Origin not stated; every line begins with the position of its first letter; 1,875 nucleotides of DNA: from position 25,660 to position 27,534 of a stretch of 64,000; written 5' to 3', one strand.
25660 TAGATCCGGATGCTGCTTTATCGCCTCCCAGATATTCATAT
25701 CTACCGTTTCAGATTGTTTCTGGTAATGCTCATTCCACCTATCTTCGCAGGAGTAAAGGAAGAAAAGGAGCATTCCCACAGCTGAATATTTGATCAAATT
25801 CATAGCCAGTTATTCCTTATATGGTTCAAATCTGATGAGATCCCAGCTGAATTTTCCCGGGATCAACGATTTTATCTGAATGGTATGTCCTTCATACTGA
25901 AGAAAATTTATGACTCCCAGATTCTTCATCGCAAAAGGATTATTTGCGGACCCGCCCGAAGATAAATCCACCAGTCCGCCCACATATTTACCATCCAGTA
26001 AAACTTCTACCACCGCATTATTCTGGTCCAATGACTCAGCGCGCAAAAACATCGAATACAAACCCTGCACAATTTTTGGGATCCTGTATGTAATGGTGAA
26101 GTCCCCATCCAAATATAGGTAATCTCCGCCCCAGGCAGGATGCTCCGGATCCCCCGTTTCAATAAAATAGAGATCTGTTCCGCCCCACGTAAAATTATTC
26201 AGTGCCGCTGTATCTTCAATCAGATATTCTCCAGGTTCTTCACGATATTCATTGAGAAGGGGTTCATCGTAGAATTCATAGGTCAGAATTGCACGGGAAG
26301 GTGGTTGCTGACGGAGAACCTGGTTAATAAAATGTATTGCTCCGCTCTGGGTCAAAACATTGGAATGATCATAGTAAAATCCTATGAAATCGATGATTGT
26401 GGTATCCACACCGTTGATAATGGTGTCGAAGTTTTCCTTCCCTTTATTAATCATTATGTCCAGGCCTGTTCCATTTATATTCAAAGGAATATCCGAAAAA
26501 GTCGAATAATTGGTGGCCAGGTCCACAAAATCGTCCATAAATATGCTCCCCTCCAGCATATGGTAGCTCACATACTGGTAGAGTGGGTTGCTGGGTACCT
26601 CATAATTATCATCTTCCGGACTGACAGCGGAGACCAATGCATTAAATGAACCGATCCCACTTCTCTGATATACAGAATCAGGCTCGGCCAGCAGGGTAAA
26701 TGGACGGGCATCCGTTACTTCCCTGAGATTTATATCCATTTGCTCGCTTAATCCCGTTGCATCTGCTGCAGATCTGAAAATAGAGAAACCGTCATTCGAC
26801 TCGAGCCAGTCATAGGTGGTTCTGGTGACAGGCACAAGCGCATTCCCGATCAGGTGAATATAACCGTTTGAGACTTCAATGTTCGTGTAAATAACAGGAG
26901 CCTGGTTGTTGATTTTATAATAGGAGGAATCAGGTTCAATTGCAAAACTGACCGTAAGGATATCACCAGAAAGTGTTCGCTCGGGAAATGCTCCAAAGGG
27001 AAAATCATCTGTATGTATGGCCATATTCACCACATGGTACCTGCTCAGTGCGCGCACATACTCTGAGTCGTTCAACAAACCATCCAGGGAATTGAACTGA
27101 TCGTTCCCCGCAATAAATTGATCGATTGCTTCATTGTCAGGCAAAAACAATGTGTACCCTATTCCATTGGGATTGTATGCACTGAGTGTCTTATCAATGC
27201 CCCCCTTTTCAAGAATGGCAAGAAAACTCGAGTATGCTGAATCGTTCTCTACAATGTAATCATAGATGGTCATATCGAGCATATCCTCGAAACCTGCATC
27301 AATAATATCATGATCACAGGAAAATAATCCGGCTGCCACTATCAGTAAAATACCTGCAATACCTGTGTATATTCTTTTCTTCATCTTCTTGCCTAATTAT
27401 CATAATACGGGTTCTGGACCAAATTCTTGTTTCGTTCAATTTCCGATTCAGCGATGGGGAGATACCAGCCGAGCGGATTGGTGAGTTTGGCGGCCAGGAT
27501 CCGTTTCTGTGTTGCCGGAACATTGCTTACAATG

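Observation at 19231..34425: Seven-gene locus of two SusC/SusD pairs and three fasciclin (FAS1) lipoproteins with no enzyme and no regulator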

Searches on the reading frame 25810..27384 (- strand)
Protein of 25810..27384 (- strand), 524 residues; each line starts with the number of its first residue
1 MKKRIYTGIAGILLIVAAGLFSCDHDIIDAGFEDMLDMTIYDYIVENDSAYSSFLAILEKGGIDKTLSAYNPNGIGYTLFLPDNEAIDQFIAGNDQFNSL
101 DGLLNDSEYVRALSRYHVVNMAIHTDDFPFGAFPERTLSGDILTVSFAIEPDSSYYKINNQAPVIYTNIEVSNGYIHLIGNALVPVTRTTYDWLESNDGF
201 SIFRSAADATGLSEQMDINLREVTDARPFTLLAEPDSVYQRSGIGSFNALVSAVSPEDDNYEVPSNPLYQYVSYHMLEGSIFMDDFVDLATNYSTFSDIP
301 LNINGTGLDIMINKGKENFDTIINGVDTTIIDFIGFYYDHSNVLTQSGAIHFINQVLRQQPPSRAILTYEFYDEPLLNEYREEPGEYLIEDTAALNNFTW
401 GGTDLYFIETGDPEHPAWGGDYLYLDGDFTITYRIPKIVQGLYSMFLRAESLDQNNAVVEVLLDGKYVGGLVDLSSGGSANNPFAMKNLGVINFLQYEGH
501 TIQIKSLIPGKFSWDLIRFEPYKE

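Call 3: search_protein_families(library=pfam, proteins=[window:25810-27384:-], max_evalue=0.01)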
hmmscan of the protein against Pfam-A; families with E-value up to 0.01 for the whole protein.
window:25810-27384:- (524 aa): 1 family
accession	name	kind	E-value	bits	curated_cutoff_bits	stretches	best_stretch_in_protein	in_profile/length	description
PF02469.27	Fasciclin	-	4.1e-24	85.6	22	2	50-185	2-123/123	Fasciclin domain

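Call 6: search_protein_families(library=ncbifam, proteins=[window:25810-27384:-], max_evalue=0.01)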
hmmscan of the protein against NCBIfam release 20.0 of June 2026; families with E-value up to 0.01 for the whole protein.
window:25810-27384:- (524 aa): 0 families

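Call 19: find_homologous_proteins(query=window:25810-27384:-)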
Query window:25810-27384:- (524 aa): 708 proteins with E <= 0.001 among 8000 candidates; the best 120 are listed.
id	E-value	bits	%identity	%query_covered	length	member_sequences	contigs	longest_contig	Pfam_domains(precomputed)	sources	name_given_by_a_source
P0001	0.0e+0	1188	100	100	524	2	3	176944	PF02469.28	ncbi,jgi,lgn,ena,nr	ncbi:MAG TPA: fasciclin domain-containing protein [Bacteroides sp.]|nr:fasciclin domain-containing p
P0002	1.3e-257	874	74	97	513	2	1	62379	PF02469.28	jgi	-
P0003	2.1e-249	847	71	100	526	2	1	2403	PF02469.28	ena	-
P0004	6.0e-247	839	69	100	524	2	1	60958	PF02469.28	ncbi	ncbi:MAG: fasciclin domain-containing protein [Bacteroidota bacterium]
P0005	1.1e-243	828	69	100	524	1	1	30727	PF02469.28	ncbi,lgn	-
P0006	1.6e-242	824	69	100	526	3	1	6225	PF02469.28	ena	-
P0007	5.2e-239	812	68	100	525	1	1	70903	PF02469.28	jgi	-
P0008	2.4e-236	804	68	98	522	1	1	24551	PF02469.28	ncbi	-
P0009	5.9e-236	802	68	98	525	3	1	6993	PF02469.28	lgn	-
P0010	3.3e-235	800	67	100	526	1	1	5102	PF02469.28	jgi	jgi:uncharacterized surface protein with fasciclin (FAS1) repeats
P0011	6.3e-233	792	66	99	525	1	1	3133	PF02469.28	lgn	-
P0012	1.1e-231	788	67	99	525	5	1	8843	PF02469.28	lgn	-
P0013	3.1e-226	770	65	100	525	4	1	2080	PF02469.28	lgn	-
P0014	2.9e-224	764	65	100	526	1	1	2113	PF02469.28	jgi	jgi:uncharacterized surface protein with fasciclin (FAS1) repeats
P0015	5.4e-224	763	65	100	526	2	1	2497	PF02469.28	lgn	-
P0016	3.6e-221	754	62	100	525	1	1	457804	PF02469.28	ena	-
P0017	1.7e-220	751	65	96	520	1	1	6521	PF02469.28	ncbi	-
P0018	2.0e-219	748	64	100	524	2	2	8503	PF02469.28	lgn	-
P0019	6.1e-219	746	64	96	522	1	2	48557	PF02469.28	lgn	-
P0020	1.8e-218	745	62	100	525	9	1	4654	PF02469.28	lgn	-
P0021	4.1e-218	744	62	100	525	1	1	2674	PF02469.28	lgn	-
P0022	1.1e-217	742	62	100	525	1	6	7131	PF02469.28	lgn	-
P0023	3.8e-216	737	61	100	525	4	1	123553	PF02469.28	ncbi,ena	-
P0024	1.8e-215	735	63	97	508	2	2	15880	PF02469.28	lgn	-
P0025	2.0e-215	735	62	99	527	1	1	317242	PF02469.28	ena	-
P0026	1.1e-214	732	61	100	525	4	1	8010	PF02469.28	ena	-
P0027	1.7e-214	732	61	97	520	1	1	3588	PF02469.28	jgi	-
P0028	3.0e-214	731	63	96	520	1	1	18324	PF02469.28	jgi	-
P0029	3.4e-214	731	62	97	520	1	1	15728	PF02469.28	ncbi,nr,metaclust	ncbi:MAG: hypothetical protein AMS27_10070 [Bacteroides sp. SM23_62_1]|nr:MAG: hypothetical protein 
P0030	5.7e-214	730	63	97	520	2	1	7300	PF02469.28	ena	-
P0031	8.3e-214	729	61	100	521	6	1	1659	PF02469.28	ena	-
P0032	8.5e-214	729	63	96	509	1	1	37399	PF02469.28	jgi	jgi:uncharacterized surface protein with fasciclin (FAS1) repeats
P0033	1.3e-213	729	62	100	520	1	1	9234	PF02469.28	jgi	jgi:uncharacterized surface protein with fasciclin (FAS1) repeats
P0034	2.5e-213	728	63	97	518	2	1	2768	PF02469.28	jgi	-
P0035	2.6e-213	728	61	96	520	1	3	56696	PF02469.28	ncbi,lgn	ncbi:MAG: fasciclin domain-containing protein [Bacteroidales bacterium]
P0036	4.2e-213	727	65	96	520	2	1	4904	PF02469.28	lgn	-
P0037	5.7e-213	727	64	94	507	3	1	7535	PF02469.28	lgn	-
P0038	6.6e-213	726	61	97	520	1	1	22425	PF02469.28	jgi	-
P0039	1.2e-212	725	62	99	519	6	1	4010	PF02469.28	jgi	jgi:uncharacterized surface protein with fasciclin (FAS1) repeats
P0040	1.4e-212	725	62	100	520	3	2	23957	PF02469.28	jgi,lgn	jgi:uncharacterized surface protein with fasciclin (FAS1) repeats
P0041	1.9e-212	725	61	100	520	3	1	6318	PF02469.28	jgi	jgi:uncharacterized surface protein with fasciclin (FAS1) repeats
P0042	2.1e-212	725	62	99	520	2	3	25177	PF02469.28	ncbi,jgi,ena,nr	ncbi:MAG TPA: fasciclin domain-containing protein [Bacteroidales bacterium]|nr:fasciclin domain-cont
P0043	2.6e-212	724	63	97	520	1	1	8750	PF02469.28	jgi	jgi:uncharacterized surface protein with fasciclin (FAS1) repeats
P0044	3.0e-212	724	62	97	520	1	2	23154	PF02469.28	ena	-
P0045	3.1e-212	724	62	97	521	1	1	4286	PF02469.28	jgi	-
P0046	4.2e-212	724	61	97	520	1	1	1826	PF02469.28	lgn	-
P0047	5.9e-212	723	63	97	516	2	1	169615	PF02469.28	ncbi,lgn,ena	-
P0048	6.5e-212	723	62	99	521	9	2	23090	PF02469.28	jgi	-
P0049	6.6e-212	723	61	100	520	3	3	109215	PF02469.28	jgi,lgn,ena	-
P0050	2.6e-211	721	61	95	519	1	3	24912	PF02469.28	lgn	-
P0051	2.8e-211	721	62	99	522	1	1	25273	PF02469.28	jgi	jgi:uncharacterized surface protein with fasciclin (FAS1) repeats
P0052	2.9e-211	721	62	100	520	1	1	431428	PF02469.28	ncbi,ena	-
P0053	3.0e-211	721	60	99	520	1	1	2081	PF02469.28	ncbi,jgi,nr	ncbi:MAG: hypothetical protein EHM46_03495 [Bacteroidetes bacterium]|nr:MAG: hypothetical protein EH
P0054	3.2e-211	721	60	98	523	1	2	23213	PF02469.28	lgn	-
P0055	3.9e-211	720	62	99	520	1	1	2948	PF02469.28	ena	-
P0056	5.0e-211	720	61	96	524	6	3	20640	PF02469.28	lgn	-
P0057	5.9e-211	720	61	99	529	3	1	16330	PF02469.28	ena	-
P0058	8.4e-211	719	61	99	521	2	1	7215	PF02469.28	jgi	jgi:uncharacterized surface protein with fasciclin (FAS1) repeats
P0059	8.5e-211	719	59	100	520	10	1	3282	PF02469.28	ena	-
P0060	9.8e-211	719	62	98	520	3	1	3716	PF02469.28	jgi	jgi:uncharacterized surface protein with fasciclin (FAS1) repeats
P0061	1.1e-210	719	61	97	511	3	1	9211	PF02469.28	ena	-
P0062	1.1e-210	719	64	97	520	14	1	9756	PF02469.28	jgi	jgi:uncharacterized surface protein with fasciclin (FAS1) repeats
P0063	1.3e-210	719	61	100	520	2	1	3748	PF02469.28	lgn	-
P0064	1.3e-210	719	64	96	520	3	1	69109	PF02469.28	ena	-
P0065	1.5e-210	719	62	98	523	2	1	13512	PF02469.28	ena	-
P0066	2.0e-210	718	60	100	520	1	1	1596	PF02469.28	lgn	-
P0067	2.1e-210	718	62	96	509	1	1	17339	PF02469.28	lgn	-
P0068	2.9e-210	718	60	97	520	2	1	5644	PF02469.28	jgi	-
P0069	3.7e-210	717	60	98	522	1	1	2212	PF02469.28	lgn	-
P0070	5.2e-210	717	61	97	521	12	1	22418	PF02469.28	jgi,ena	jgi:uncharacterized surface protein with fasciclin (FAS1) repeats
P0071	5.9e-210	717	60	100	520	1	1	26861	PF02469.28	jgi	jgi:uncharacterized surface protein with fasciclin (FAS1) repeats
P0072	6.1e-210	717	60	100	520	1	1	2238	PF02469.28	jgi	jgi:uncharacterized surface protein with fasciclin (FAS1) repeats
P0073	7.8e-210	716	62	99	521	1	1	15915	PF02469.28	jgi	jgi:uncharacterized surface protein with fasciclin (FAS1) repeats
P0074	8.7e-210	716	60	99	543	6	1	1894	PF02469.28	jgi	-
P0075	1.2e-209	716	61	100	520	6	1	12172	PF02469.28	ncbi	-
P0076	1.2e-209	716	61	99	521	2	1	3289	PF02469.28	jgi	-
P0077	1.7e-209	715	60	99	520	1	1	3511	PF02469.28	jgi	jgi:hypothetical protein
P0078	5.0e-209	714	61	99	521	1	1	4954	PF02469.28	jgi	jgi:uncharacterized surface protein with fasciclin (FAS1) repeats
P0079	5.7e-209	713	61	99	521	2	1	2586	PF02469.28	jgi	jgi:uncharacterized surface protein with fasciclin (FAS1) repeats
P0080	1.0e-208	713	60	98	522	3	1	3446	PF02469.28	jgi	jgi:uncharacterized surface protein with fasciclin (FAS1) repeats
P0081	1.7e-208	712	61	97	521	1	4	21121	PF02469.28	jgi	jgi:uncharacterized surface protein with fasciclin (FAS1) repeats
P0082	3.0e-208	711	62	99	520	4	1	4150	PF02469.28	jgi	-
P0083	5.8e-208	710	61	99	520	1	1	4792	PF02469.28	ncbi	-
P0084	7.7e-208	710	61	98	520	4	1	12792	PF02469.28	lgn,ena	-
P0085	8.3e-208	710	61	99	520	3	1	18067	PF02469.28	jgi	-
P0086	8.5e-208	709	62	96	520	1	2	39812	PF02469.28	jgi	-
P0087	9.8e-208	709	62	97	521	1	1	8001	PF02469.28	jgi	jgi:uncharacterized surface protein with fasciclin (FAS1) repeats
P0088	1.3e-207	709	63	96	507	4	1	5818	PF02469.28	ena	-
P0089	2.2e-207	708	60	97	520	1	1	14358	PF02469.28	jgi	jgi:uncharacterized surface protein with fasciclin (FAS1) repeats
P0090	2.4e-207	708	61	98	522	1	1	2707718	PF02469.28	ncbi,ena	-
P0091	3.8e-207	707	60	100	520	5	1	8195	PF02469.28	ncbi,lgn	-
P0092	5.2e-207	707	61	97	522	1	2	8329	PF02469.28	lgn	-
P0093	5.6e-207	707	63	97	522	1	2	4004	PF02469.28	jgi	jgi:uncharacterized surface protein with fasciclin (FAS1) repeats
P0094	5.7e-207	707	60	100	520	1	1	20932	PF02469.28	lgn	-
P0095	7.2e-207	706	61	97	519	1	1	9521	PF02469.28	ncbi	-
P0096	7.4e-207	706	61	96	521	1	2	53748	PF02469.28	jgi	jgi:uncharacterized surface protein with fasciclin (FAS1) repeats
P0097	8.3e-207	706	63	94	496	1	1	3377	PF02469.28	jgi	jgi:uncharacterized surface protein with fasciclin (FAS1) repeats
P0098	9.4e-207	706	63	96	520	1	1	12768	PF02469.28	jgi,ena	-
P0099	1.8e-206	705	60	99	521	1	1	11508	PF02469.28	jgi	jgi:uncharacterized surface protein with fasciclin (FAS1) repeats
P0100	2.2e-206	705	63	97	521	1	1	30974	PF02469.28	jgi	jgi:uncharacterized surface protein with fasciclin (FAS1) repeats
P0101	2.2e-206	705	62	97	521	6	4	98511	PF02469.28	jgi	jgi:uncharacterized surface protein with fasciclin (FAS1) repeats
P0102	2.8e-206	704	60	97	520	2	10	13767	PF02469.28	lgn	-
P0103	4.1e-206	704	60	97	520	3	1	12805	PF02469.28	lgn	-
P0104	4.3e-206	704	60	99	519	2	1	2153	PF02469.28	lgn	-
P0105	4.4e-206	704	60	98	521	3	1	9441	PF02469.28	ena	-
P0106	5.2e-206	704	61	99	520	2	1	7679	PF02469.28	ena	-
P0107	5.2e-206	704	60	98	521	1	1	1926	PF02469.28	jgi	jgi:uncharacterized surface protein with fasciclin (FAS1) repeats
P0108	6.6e-206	703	62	97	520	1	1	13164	PF02469.28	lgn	-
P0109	6.8e-206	703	60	97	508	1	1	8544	PF02469.28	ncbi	-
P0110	8.4e-206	703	60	99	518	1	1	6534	PF02469.28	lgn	-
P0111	9.1e-206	703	61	97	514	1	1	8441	PF02469.28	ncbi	-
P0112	9.2e-206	703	60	100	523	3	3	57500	PF02469.28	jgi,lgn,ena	jgi:uncharacterized surface protein with fasciclin (FAS1) repeats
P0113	1.1e-205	702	61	99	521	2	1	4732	PF02469.28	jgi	jgi:uncharacterized surface protein with fasciclin (FAS1) repeats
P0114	1.3e-205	702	64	93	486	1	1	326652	PF02469.28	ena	-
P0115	1.5e-205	702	62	97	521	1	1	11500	PF02469.28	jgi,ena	jgi:uncharacterized surface protein with fasciclin (FAS1) repeats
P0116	2.0e-205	702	62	96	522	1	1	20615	PF02469.28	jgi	jgi:uncharacterized surface protein with fasciclin (FAS1) repeats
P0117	3.0e-205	701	59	97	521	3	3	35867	PF02469.28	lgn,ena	-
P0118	4.5e-205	700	62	95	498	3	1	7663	PF02469.28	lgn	-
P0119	6.6e-205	700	59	100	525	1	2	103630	PF02469.28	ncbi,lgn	-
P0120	1.1e-204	699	60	99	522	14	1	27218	PF02469.28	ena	-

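Call 20: find_encoding_contigs(protein=P0090, flank=10000, max_places=2)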
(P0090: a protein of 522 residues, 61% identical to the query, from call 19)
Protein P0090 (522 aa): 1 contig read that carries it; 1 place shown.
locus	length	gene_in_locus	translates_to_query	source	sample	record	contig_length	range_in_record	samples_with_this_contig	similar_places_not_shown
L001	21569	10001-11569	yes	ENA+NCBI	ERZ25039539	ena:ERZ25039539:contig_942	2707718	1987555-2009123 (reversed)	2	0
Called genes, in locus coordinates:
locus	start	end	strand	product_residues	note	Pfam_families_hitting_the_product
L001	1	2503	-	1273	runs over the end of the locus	PF00932:LTD (faint), PF18962:Por_Secre_tail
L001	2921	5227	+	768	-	PF02469:Fasciclin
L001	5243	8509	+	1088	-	PF13620:CarboxypepD_reg (weak), PF13715:CarbopepD_reg_2, PF07715:Plug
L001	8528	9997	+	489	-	PF14322:SusD-like_3, PF07980:SusD_RagB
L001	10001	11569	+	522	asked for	PF02469:Fasciclin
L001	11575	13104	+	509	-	PF02469:Fasciclin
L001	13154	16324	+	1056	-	PF13715:CarbopepD_reg_2 (weak), PF07715:Plug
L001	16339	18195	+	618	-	PF14322:SusD-like_3 (weak)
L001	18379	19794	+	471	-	PF01384:PHO4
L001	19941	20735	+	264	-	PF13489:Methyltransf_23, PF13847:Methyltransf_31 (weak), PF08241:Methyltransf_11, PF08242:Methyltransf_12, PF13649:Methyltransf_25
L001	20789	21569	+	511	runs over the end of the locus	PF00939:Na_sulph_symp, PF03600:CitMHS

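Call 21: find_encoding_contigs(protein=P0016, flank=10000, max_places=2)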
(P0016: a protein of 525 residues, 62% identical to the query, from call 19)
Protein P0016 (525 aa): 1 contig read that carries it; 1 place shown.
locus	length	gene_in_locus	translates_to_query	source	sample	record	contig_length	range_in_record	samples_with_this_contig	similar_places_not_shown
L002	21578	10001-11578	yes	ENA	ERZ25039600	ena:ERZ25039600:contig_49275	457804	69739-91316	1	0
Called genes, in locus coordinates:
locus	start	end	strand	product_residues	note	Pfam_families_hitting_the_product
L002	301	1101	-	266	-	PF06439:3keto-disac_hyd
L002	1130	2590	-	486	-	PF01408:GFO_IDH_MocA, PF19051:GFO_IDH_MocA_C2, PF22725:GFO_IDH_MocA_C3 (faint)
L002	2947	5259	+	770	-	PF02469:Fasciclin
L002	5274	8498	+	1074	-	PF13620:CarboxypepD_reg (weak), PF13715:CarbopepD_reg_2, PF07715:Plug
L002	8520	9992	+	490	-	PF14322:SusD-like_3, PF07980:SusD_RagB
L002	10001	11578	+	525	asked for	PF02469:Fasciclin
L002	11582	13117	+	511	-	PF02469:Fasciclin (weak)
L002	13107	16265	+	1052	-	PF07715:Plug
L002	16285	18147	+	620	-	PF14322:SusD-like_3 (weak), PF07980:SusD_RagB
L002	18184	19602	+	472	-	-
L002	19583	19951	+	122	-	-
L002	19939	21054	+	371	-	PF13620:CarboxypepD_reg (faint), PF18962:Por_Secre_tail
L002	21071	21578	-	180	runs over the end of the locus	PF18962:Por_Secre_tail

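Call 22: search_solved_structures(query=window:25810-27384:-, max_evalue=1)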
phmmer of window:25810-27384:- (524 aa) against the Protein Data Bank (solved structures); distinct sequences matched with E-value up to 1: 18.
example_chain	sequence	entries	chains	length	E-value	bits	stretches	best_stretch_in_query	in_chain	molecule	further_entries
5nv6_A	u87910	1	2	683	4.7e-19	71.8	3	41-216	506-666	Transforming growth factor-beta-induced protein ig-h3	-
7as7_A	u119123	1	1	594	2.2e-17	66.2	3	76-217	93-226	Transforming growth factor-beta-induced protein ig-h3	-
7asg_A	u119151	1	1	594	2.5e-17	66.1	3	76-217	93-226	Transforming growth factor-beta-induced protein ig-h3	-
7asc_A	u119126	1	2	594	5.7e-17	64.9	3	76-217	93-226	Transforming growth factor-beta-induced protein ig-h3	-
5yjh_A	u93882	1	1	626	3.9e-13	52.2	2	76-214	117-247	Periostin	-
5yjg_A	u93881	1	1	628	4.1e-13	52.2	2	76-214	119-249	Periostin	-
9oek_A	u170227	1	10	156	5.2e-06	28.7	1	42-188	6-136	Transforming growth factor-beta-induced protein ig-h3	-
1x3b_A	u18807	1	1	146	9.3e-06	27.9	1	40-185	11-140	Transforming growth factor-beta induced protein IG-H3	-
2ltb_A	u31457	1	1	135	1.7e-05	27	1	42-185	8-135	Transforming growth factor-beta-induced protein ig-h3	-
2vxp_A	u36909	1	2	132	5.3e-05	25.4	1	42-183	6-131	TRANSFORMING GROWTH FACTOR-BETA-INDUCED PROTEIN IG-H3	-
2ltc_A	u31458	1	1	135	5.6e-05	25.3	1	42-183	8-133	Transforming growth factor-beta-induced protein ig-h3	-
5y6p_A1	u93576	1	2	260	0.00037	22.6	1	48-187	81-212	LRC6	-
1w7d_A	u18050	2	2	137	0.01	17.8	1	50-185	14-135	BETA-IG-H3/FASCICLIN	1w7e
5gsz_A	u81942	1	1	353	0.18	13.7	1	41-124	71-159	Kinesin-like protein KIF19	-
5gsy_K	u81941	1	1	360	0.19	13.7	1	41-124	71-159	Kinesin-like protein KIF19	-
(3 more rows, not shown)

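Call 28: find_related_loci(query=A1, collection=genome_contigs, flank=10000)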
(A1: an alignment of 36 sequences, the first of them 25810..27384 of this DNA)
Query A1 (524 aa) in genome_contigs; peptide patterns used: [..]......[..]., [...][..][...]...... (x = any residue, [..] = any of these).
176 stretches matched a pattern; 153 encode a relative of the query (tblastn E <= 1e-3); the best 80 are kept; 80 distinct loci.
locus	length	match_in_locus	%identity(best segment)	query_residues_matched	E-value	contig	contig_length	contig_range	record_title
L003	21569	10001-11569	69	1-524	0e+0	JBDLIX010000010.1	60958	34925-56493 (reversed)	MAG: Bacteroidota bacterium isolate MAG062 MAG062_10, whole genome shotgun sequence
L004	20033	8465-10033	69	1-522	0e+0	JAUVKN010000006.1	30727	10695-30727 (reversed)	MAG: Bacteroidia bacterium isolate CSMAG_481 CSMAG_481_k141_2464986_length_30727_cov_9.0000, whole genome shotgun sequen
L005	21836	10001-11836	73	1-522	0e+0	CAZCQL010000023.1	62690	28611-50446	MAG TPA_asm: uncultured Bacteroides sp. isolate binchicken_co275_179 genome assembly, contig: NODE_360_length_62690_cov_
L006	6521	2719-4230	65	19-521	0e+0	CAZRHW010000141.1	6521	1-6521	MAG TPA_asm: uncultured Bacteroides sp. isolate SRP214966_co4_424 genome assembly, contig: NODE_15992_length_6521_cov_5.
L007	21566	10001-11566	61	1-522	0e+0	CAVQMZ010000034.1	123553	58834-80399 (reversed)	MAG: uncultured Bacteroidetes bacterium isolate MFD03804.bin.1.160 genome assembly, contig: contig_91647, whole genome s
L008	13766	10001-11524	62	15-521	0e+0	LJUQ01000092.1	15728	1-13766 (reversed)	MAG: Bacteroides sp. SM23_62_1 WORSMTZ_7497, whole genome shotgun sequence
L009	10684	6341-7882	61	12-522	0e+0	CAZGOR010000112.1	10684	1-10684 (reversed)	MAG TPA_asm: uncultured Bacteroides sp. isolate binchicken_co116_246 genome assembly, contig: NODE_6966_length_10684_cov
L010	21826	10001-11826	62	1-522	0e+0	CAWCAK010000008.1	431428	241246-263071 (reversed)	MAG: uncultured Bacteroidetes bacterium isolate MFD03804.bin.2.1 genome assembly, contig: contig_42989, whole genome sho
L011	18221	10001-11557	62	1-521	0e+0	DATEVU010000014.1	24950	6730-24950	MAG TPA_asm: Bacteroidales bacterium isolate SMAG_U8375 k141_2209423, whole genome shotgun sequence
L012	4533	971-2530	59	1-522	0e+0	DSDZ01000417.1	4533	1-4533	MAG TPA_asm: Bacteroides sp. isolate SpSt-1230 Ga0116197_1001650, whole genome shotgun sequence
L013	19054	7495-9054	61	1-522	0e+0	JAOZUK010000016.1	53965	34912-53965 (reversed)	MAG: Bacteroidales bacterium isolate GMC8.maxbin2.069_sub GMC8_186_length_53965_cov_28.699425, whole genome shotgun sequ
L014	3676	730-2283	63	3-521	0e+0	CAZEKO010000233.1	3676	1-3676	MAG TPA_asm: uncultured Bacteroides sp. isolate binchicken_co364_279 genome assembly, contig: NODE_62608_length_3676_cov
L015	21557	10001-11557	63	1-521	0e+0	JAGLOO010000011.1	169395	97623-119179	MAG: Bacteroidales bacterium isolate RS_7_37 ROV157_7.bin.37.fa_11, whole genome shotgun sequence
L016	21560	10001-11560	61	3-523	0e+0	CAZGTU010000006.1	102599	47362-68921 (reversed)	MAG TPA_asm: uncultured Bacteroidaceae bacterium isolate SRP332253_co1_94 genome assembly, contig: NODE_135_length_10259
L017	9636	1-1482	62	29-522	0e+0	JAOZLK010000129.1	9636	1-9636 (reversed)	MAG: Bacteroidales bacterium isolate GMC10.metabat2.103 NODE_6784_length_9636_cov_7.767352, whole genome shotgun sequenc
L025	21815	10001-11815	58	1-522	0e+0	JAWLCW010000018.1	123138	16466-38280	MAG: Mariniphaga sp. isolate 15dZY3.bin.73 NODE_302_length_123138_cov_31.419347, whole genome shotgun sequence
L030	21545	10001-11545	59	9-521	0e+0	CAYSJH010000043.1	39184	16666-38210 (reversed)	MAG TPA_asm: uncultured Bacteroides sp. isolate binchicken_co150_133 genome assembly, contig: NODE_2136_length_39184_cov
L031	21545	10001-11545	58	9-521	0e+0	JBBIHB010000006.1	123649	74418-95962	MAG: Bacteroidales bacterium isolate STF170223_bin_104 NODE_56_length_123649_cov_5.428378, whole genome shotgun sequence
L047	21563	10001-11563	55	12-523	0e+0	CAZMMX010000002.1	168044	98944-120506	MAG TPA_asm: uncultured Prolixibacteraceae bacterium isolate SRP294416_co1_72 genome assembly, contig: NODE_46_length_16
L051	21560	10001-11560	54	1-521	0e+0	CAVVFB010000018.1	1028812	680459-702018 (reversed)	MAG: uncultured Bacteroidetes bacterium isolate MFD04716.bin.2.43 genome assembly, contig: contig_7310, whole genome sho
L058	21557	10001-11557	53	1-520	0e+0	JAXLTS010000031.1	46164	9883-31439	MAG: Bacteroidales bacterium isolate STL-BAC10 C4.95.fa-31, whole genome shotgun sequence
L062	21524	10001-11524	55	13-519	2e-179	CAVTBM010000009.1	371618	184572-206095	MAG: uncultured Bacteroidales bacterium isolate MFD02416.bin.1.410 genome assembly, contig: contig_26178, whole genome s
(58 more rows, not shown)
